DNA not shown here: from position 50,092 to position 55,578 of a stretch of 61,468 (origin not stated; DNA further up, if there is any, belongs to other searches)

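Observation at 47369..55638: DISARM class-1-like set with a DrmA-DrmB-endonuclease triple fusion and no PLD DrmC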

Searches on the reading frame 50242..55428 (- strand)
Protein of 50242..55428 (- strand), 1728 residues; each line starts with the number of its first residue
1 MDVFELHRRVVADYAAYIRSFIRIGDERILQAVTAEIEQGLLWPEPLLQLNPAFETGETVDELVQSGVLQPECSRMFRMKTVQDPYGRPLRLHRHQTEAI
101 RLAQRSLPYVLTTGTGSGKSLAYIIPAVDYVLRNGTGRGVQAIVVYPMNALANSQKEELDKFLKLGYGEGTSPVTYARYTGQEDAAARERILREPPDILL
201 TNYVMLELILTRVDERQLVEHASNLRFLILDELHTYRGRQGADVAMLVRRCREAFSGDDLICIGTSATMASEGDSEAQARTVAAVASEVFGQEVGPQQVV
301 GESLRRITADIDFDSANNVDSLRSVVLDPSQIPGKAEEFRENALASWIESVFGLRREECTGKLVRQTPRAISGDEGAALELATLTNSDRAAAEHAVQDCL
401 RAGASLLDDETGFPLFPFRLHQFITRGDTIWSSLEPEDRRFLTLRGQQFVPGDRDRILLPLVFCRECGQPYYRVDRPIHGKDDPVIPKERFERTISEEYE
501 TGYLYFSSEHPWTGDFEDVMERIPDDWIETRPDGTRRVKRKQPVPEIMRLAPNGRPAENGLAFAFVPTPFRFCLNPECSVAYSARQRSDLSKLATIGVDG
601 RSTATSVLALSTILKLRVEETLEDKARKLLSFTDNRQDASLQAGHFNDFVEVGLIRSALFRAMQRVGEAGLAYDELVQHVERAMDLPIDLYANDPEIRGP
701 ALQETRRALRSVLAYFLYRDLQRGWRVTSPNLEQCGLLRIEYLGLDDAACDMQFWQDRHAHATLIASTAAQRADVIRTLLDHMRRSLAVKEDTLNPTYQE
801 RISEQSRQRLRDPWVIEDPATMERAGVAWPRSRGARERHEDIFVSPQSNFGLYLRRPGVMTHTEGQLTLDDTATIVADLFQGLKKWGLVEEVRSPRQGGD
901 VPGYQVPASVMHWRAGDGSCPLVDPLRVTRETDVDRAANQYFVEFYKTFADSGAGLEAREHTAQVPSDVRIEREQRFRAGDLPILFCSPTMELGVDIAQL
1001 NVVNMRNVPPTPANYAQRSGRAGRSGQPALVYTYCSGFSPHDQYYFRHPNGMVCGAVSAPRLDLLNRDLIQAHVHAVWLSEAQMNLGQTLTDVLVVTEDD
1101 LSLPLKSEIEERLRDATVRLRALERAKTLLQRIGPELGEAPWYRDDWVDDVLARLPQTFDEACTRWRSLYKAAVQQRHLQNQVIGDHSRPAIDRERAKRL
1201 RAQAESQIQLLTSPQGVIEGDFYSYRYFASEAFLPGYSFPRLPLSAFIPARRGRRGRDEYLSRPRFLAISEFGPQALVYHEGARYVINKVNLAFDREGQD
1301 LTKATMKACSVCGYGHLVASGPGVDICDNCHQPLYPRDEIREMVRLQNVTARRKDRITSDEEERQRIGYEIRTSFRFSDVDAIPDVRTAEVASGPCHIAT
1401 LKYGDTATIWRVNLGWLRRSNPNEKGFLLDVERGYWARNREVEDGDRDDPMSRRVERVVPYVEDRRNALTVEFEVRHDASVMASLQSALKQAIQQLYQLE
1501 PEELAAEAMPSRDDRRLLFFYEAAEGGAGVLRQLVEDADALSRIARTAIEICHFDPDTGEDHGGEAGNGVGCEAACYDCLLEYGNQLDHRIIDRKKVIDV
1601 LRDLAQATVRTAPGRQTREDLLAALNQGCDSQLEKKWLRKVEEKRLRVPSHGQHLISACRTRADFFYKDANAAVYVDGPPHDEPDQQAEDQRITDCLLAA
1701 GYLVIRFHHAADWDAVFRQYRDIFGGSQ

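Call 5: search_protein_families(library=padloc, proteins=[window:50242-55428:-], max_evalue=0.01)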
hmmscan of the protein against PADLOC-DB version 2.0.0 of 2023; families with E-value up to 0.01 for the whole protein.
window:50242-55428:- (1728 aa): 35 families (the best 25 are shown)
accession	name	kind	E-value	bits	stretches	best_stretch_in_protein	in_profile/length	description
PDLC00037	DruE3|DruE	-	5.1e-106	354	3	956-1360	1031-1428/2055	SNF2 family N-terminal domain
PDLC00013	DruE1|DruE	-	4.9e-86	287.9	4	968-1370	1073-1447/1776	SNF2 family N-terminal domain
PDLC00035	DruE3|DruE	-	5.8e-82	274.1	3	38-303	47-330/1460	SNF2 family N-terminal domain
PDLC00036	DruE3|DruE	-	3.2e-76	254.6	4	93-314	94-325/2023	SNF2 family N-terminal domain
PDLC00015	DruE2|DruE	-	8.9e-72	240.5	4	982-1091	1171-1280/1887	SNF2 family N-terminal domain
PDLC00014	DruE2|DruE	-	5.7e-69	230.9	6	987-1088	1205-1306/1928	SNF2 family N-terminal domain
PDLC00051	DruE4|DruE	-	5.7e-63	211.1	4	969-1092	1112-1235/1829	SNF2 family N-terminal domain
PDLC02503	BrxHI|BrxHII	-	5.2e-23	79.2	2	96-270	29-195/698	BrxHI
PDLC02896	DpdJ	-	1.2e-22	77.6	2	185-271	326-414/1487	DpdJ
PDLC02501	BrxHI|BrxHII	-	8.7e-20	68.4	2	110-271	42-197/925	BrxHI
PDLC03960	SngC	-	3.8e-19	66.9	2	92-271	25-197/720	-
PDLC02569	DrmA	-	1.3e-14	51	2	970-1047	817-894/1095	DrmA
PDLC02570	DrmA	-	1.7e-12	44.6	1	955-1050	556-649/851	DrmA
PDLC02864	DpdF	-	7.1e-12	42.9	2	953-1030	256-333/610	DpdF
PDLC03928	PsyrT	-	9e-11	38.8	2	954-1031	264-341/689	-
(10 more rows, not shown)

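Call 6: search_protein_families(library=pfam, proteins=[window:50242-55428:-], max_evalue=0.01)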
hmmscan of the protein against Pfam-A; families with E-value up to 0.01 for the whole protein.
window:50242-55428:- (1728 aa): 4 families
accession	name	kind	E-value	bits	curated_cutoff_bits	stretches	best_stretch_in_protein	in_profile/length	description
PF00270.35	DEAD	-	2.6e-24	86.3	26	1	94-271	2-162/167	DEAD/DEAH box helicase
PF00271.37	Helicase_C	-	2.5e-13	50.7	23.5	1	951-1026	36-110/110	Helicase conserved C-terminal domain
PF09369.15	MZB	-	6.7e-11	43.2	24.2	1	1485-1580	1-80/80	MrfA Zn-binding domain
PF04480.18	DUF559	-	0.00064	20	20.6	1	1634-1708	18-89/109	Protein of unknown function (DUF559)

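Call 7: search_protein_families(library=ncbifam, proteins=[window:50242-55428:-], max_evalue=0.001)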
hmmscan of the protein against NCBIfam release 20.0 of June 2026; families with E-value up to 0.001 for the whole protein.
window:50242-55428:- (1728 aa): 15 families
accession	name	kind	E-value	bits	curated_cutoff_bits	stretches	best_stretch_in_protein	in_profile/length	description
TIGR03817.1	DECH_helic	hypoth_equivalog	8.4e-39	133.4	874.1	2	72-277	24-212/742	helicase/secretion neighborhood putative DEAH-box helicase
TIGR04121.1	DEXH_lig_assoc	equivalog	3.9e-22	77.8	850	1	91-274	13-189/804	ligase-associated DNA damage response DEXH box helicase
NF041067.1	DpdJ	equivalog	4.7e-21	74.2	800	2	185-271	319-407/1482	protein DpdJ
NF010338.0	PRK13767.1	equivalog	9.7e-19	67.1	849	2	92-270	34-219/877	ATP-dependent helicase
NF007284.0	PRK09751.1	equivalog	1.1e-12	46.1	1496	2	96-274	34-222/1538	ATP-dependent helicase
NF053631.1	RNA_helic_CshA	equivalog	5.1e-10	38.8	646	1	96-201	26-123/434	degradosome RNA helicase CshA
NF053636.1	DDHlcsCsdAPsy1082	equivalog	3.5e-08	32.4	890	1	96-165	30-100/512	DEAD/DEAH box helicase CsdA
TIGR01389.1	recQ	equivalog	8.8e-08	31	640.2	1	955-1031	248-324/591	DNA helicase RecQ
TIGR00614.1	recQ_fam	subfamily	7.9e-06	24.9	219.8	0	954-1034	249-329/470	RecQ family ATP-dependent DNA helicase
NF053711.1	RNA_heli_RhlE1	exception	1.9e-05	23.6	750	0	956-1027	269-340/434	RNA helicase RhlE1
NF041063.1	DpdF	equivalog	4.3e-05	22.3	550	0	109-195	161-243/813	protein DpdF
NF008279.0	PRK11057.1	equivalog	9.7e-05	21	1015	0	955-1030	260-335/608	ATP-dependent DNA helicase RecQ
NF040935.1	helicase_Hel308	equivalog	0.00027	19.2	1200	1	92-236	27-153/704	ATP-dependent DNA helicase Hel308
TIGR03158.1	cas3_cyano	exception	0.00033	19.9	69.1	0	110-245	17-166/357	type I-D CRISPR-associated helicase Cas3'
NF008394.0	PRK11192.1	equivalog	0.00056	18.8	507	0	968-1027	284-343/441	ATP-dependent RNA helicase SrmB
